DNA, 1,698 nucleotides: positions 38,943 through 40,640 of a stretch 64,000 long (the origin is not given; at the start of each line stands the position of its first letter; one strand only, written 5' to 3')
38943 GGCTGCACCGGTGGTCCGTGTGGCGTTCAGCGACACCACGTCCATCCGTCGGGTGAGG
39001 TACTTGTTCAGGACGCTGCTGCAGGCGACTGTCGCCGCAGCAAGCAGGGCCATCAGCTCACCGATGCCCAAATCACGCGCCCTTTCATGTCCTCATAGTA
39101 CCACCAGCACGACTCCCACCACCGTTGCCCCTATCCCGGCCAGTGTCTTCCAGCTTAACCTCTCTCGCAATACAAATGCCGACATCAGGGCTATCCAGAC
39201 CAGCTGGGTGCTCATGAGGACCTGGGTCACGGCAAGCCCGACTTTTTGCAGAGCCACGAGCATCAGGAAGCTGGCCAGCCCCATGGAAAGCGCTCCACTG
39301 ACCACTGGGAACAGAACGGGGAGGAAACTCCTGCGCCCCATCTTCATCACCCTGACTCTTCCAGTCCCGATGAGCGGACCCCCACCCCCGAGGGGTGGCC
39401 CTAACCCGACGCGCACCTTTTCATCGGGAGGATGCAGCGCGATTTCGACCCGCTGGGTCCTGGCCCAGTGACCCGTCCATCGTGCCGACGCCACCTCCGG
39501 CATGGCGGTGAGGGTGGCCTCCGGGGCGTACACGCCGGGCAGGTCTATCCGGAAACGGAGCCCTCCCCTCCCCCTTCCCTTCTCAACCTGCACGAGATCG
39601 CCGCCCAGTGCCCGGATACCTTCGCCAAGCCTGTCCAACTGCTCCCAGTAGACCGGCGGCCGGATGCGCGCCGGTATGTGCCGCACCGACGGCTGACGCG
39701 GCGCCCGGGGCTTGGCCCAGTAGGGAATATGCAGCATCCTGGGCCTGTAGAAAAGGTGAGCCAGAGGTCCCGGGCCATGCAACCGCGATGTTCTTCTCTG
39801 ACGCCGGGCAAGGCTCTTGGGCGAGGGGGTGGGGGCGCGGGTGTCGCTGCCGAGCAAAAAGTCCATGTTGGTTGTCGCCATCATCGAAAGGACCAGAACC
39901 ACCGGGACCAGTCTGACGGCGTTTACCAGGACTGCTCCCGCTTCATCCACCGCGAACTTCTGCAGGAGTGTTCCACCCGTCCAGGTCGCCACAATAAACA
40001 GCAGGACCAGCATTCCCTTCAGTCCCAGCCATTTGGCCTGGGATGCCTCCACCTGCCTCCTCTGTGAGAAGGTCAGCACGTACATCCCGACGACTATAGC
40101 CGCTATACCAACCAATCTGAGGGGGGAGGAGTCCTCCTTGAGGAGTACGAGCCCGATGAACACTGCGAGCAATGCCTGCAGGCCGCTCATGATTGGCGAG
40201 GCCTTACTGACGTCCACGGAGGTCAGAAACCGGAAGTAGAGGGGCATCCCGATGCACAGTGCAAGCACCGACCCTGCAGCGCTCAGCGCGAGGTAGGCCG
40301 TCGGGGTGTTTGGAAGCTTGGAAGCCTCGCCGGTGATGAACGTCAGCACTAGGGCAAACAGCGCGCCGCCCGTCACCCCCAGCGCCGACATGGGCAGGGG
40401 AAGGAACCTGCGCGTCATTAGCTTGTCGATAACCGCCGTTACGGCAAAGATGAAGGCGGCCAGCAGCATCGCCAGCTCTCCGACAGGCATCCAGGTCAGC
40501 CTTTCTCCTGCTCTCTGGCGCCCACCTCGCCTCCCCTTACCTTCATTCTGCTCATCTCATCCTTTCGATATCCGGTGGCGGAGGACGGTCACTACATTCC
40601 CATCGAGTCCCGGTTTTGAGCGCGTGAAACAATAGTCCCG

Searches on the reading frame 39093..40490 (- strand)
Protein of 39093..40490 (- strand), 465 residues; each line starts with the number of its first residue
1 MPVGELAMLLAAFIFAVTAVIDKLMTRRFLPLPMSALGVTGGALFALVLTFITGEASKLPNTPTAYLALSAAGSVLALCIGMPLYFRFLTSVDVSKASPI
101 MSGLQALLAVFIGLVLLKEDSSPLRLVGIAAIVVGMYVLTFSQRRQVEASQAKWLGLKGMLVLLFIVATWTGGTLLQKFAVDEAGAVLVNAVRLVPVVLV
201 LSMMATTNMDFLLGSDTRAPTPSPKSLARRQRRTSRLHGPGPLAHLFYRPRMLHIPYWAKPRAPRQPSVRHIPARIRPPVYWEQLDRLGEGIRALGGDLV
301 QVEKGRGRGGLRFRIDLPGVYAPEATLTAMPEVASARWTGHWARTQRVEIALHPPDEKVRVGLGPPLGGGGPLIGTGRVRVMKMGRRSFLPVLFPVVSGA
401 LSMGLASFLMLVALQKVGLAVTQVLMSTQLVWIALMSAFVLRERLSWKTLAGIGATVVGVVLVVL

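Call 40: search_protein_families(library=pfam, proteins=[window:39093-40490:-], max_evalue=0.00001)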
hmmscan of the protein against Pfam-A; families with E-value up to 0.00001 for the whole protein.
window:39093-40490:- (465 aa): 2 families
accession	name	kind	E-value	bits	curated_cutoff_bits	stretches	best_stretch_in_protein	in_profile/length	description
PF00892.27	EamA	-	8e-28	97.8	28.2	2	4-140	3-134/135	EamA-like transporter family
PF06800.18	Sugar_transport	-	4.4e-10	39.8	26.3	1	37-207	29-196/280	Sugar transport protein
